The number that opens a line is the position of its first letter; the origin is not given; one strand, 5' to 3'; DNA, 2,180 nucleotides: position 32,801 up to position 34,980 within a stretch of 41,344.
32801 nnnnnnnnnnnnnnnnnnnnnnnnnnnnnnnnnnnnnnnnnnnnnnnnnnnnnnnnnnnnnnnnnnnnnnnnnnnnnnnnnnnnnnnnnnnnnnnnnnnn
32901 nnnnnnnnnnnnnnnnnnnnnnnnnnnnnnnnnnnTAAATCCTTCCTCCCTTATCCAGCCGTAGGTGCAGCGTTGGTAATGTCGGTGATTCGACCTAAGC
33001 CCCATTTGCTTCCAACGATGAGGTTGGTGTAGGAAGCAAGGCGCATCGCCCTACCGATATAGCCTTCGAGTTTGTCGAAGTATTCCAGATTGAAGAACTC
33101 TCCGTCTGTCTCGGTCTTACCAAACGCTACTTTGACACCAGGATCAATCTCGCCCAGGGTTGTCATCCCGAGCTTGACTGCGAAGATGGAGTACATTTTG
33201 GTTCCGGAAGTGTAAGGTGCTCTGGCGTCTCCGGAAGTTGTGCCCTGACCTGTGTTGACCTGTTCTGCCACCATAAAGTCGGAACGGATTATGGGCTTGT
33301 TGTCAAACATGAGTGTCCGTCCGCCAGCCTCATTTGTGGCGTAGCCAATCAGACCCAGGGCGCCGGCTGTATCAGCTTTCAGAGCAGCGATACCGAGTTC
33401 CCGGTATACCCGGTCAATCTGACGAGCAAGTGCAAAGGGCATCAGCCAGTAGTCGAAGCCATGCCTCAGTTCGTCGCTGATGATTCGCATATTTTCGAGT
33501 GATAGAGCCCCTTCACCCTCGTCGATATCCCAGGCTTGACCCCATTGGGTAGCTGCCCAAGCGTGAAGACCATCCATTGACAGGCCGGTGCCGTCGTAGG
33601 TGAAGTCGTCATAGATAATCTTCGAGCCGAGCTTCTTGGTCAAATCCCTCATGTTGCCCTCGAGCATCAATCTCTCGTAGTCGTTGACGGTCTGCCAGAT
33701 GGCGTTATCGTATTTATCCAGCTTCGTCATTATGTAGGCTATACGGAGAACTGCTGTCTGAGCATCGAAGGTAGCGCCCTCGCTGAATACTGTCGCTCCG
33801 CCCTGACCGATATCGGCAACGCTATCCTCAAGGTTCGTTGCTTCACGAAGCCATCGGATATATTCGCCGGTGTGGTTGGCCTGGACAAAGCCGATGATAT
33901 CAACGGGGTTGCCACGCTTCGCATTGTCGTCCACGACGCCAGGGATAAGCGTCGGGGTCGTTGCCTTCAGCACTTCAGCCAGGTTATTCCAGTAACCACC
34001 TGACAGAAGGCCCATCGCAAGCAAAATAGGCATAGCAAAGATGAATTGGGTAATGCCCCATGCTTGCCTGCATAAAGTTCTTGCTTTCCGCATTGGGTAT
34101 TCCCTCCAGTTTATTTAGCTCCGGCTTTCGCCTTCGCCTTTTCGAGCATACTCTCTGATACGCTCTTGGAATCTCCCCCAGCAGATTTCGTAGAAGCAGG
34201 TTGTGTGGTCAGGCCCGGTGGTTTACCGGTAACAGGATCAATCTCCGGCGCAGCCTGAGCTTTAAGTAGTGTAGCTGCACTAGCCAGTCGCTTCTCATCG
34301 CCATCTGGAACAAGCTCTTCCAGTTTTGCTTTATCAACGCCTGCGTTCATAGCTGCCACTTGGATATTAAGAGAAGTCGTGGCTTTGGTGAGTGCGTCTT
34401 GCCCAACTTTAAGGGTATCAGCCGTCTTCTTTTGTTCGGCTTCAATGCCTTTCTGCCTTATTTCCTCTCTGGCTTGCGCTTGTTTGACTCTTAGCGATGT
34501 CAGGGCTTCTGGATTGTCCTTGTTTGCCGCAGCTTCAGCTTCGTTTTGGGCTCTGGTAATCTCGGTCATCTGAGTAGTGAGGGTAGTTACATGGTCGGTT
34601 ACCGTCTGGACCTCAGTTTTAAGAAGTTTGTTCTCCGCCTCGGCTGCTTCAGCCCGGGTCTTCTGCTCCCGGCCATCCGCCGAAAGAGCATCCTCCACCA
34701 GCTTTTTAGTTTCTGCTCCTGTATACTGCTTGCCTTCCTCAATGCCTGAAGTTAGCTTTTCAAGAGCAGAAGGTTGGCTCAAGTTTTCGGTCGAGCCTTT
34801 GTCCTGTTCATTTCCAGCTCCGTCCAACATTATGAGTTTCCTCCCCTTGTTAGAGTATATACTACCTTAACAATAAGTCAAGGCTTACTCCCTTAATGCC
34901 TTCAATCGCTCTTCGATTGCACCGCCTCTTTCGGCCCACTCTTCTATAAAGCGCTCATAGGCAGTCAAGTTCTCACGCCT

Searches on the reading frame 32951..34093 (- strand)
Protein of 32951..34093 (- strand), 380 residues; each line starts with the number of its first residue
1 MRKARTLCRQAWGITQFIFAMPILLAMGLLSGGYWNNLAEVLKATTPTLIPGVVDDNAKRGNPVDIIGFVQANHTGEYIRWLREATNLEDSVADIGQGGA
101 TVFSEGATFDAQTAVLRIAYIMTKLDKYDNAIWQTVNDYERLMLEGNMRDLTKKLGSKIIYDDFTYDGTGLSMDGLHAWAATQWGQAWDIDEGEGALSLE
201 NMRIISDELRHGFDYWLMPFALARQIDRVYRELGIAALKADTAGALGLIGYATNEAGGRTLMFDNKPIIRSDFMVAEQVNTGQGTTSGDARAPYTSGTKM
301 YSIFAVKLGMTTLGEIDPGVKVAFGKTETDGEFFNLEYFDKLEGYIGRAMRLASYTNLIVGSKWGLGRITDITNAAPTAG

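Call 7: search_protein_families(library=pfam, max_evalue=0.1, proteins=[window:32951-34093:-])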
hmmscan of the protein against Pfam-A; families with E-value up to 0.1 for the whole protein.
window:32951-34093:- (380 aa): 0 families

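Call 8: search_protein_families(library=phrogs, max_evalue=0.01, proteins=[window:32951-34093:-])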
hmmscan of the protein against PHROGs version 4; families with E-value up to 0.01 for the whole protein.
window:32951-34093:- (380 aa): 1 family
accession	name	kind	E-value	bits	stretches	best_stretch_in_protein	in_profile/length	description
phrog_212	-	head and packaging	2.9e-05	24.6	1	38-324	8-253/301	major head protein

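Call 79: search_protein_families(library=ncbifam, max_evalue=0.01, proteins=[window:32951-34093:-])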
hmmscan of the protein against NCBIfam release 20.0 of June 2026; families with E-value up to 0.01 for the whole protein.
window:32951-34093:- (380 aa): 0 families

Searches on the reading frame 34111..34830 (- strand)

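Call 7: search_protein_families(library=pfam, max_evalue=0.1, proteins=[window:34111-34830:-])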
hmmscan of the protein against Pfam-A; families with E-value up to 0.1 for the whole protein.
window:34111-34830:- (239 aa): 1 family
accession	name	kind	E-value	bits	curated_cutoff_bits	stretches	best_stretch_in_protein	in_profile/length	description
PF02183.23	HALZ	-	0.063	13.9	28.1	0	59-79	20-40/43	Homeobox associated leucine zipper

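Call 8: search_protein_families(library=phrogs, max_evalue=0.01, proteins=[window:34111-34830:-])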
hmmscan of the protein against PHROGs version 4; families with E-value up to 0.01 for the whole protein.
window:34111-34830:- (239 aa): 0 families

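Call 79: search_protein_families(library=ncbifam, max_evalue=0.01, proteins=[window:34111-34830:-])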
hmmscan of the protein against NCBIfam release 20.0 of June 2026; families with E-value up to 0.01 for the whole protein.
window:34111-34830:- (239 aa): 0 families
